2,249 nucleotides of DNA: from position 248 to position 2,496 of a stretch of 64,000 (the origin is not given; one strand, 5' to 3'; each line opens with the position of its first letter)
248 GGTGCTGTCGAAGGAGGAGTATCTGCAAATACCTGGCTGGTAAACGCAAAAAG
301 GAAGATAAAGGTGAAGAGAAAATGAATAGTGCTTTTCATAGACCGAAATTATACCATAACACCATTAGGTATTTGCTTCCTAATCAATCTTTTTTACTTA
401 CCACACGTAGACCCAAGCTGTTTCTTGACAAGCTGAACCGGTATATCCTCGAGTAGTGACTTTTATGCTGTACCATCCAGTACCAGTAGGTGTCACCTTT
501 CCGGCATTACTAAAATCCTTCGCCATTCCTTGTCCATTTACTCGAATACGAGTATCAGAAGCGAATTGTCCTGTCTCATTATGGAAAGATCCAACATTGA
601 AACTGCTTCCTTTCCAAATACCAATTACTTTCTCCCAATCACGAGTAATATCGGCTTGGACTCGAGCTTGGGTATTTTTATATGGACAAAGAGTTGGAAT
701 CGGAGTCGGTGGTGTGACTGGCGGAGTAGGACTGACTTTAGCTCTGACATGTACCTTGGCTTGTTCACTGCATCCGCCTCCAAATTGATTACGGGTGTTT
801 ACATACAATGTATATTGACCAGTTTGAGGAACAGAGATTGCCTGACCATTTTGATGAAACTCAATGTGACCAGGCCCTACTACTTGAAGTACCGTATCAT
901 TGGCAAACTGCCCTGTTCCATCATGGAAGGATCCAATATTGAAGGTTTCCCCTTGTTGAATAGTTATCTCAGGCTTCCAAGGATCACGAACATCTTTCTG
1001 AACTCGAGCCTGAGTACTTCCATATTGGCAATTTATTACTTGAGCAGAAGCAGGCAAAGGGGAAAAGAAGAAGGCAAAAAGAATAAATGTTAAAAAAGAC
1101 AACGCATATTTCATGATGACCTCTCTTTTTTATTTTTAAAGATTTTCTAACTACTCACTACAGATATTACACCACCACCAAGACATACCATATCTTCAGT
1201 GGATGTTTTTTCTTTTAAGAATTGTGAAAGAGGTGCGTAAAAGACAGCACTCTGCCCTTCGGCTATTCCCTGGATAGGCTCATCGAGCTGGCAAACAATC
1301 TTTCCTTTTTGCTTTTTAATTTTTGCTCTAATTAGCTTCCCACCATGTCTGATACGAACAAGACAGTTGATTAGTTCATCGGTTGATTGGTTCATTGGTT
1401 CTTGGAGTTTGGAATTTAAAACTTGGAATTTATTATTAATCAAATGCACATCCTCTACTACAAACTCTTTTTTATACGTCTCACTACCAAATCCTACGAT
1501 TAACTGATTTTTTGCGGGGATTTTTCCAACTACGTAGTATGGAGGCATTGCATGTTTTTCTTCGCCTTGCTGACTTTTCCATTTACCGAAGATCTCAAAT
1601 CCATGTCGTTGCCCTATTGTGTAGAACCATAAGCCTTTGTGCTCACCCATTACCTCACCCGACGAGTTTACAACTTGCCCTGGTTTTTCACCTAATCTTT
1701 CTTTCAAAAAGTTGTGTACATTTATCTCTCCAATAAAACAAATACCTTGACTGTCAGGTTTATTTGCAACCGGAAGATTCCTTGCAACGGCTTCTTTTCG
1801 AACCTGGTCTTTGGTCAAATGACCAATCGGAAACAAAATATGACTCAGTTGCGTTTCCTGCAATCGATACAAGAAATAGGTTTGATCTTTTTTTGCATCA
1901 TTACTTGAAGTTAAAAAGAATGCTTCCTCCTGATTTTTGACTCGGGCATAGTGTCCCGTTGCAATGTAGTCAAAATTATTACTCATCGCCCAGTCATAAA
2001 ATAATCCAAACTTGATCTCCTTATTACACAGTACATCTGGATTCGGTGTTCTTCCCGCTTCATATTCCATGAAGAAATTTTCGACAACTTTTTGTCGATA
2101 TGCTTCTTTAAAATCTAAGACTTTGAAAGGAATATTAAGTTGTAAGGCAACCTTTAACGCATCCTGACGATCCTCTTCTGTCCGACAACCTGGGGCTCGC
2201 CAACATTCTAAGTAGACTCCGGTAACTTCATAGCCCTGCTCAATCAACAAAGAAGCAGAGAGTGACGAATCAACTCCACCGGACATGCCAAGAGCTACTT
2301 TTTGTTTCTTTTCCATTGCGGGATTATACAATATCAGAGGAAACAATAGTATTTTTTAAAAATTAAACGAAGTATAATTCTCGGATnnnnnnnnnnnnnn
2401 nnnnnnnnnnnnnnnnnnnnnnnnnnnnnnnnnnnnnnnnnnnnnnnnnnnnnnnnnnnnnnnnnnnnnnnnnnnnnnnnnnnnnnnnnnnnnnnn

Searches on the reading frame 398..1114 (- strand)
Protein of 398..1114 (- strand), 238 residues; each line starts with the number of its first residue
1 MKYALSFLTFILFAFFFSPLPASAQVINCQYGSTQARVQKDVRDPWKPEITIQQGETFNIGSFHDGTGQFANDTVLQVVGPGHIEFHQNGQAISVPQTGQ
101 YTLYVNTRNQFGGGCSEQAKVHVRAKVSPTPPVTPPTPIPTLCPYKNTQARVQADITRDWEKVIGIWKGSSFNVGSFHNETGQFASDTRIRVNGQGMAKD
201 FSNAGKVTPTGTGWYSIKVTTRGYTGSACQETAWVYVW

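Call 7: search_protein_families(library=pfam, proteins=[window:398-1114:-], max_evalue=0.001)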
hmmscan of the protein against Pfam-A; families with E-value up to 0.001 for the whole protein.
window:398-1114:- (238 aa): 0 families

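Call 60: search_protein_families(library=ncbifam, proteins=[window:398-1114:-], max_evalue=0.1)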
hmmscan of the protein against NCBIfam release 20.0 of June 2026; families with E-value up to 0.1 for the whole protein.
window:398-1114:- (238 aa): 1 family
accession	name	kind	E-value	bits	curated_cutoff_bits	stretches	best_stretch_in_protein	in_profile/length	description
NF041425.1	OS_HP2_seleno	subfamily_domain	0.0055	17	100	0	203-236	47-80/98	OS_HP2 family (seleno)protein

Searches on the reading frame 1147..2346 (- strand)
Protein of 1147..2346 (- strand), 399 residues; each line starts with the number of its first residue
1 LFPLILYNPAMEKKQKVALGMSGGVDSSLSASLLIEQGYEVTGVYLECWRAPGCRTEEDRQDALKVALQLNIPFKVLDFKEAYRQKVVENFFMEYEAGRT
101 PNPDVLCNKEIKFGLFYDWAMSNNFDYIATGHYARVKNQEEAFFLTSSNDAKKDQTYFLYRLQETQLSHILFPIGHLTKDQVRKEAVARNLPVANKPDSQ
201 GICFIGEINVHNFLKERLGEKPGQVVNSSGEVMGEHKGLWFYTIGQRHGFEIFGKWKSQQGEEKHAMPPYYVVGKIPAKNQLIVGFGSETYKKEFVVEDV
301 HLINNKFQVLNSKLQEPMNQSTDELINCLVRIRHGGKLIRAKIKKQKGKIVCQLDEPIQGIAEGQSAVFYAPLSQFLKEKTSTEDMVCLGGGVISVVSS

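Call 7: search_protein_families(library=pfam, proteins=[window:1147-2346:-], max_evalue=0.001)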
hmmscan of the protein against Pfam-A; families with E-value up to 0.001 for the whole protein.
window:1147-2346:- (399 aa): 5 families
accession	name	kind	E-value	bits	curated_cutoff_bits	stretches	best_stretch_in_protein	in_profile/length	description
PF03054.22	tRNA_Me_trans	-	1.5e-74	250.5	20.6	1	15-206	1-201/202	tRNA methyl transferase HUP domain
PF20259.3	tRNA_Me_trans_M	-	1.3e-19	70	27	1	212-285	2-65/66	tRNA methyl transferase PRC-barrel domain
PF20258.4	tRNA_Me_trans_C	-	5.3e-13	49.5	20.6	1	318-394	17-77/77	Aminomethyltransferase beta-barrel domain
PF02540.23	NAD_synthase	-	1.3e-07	31.4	21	1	14-85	18-87/242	NAD synthase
PF02568.20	ThiI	-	0.00079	19.5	20.5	0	16-83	5-76/197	Thiamine biosynthesis protein (ThiI)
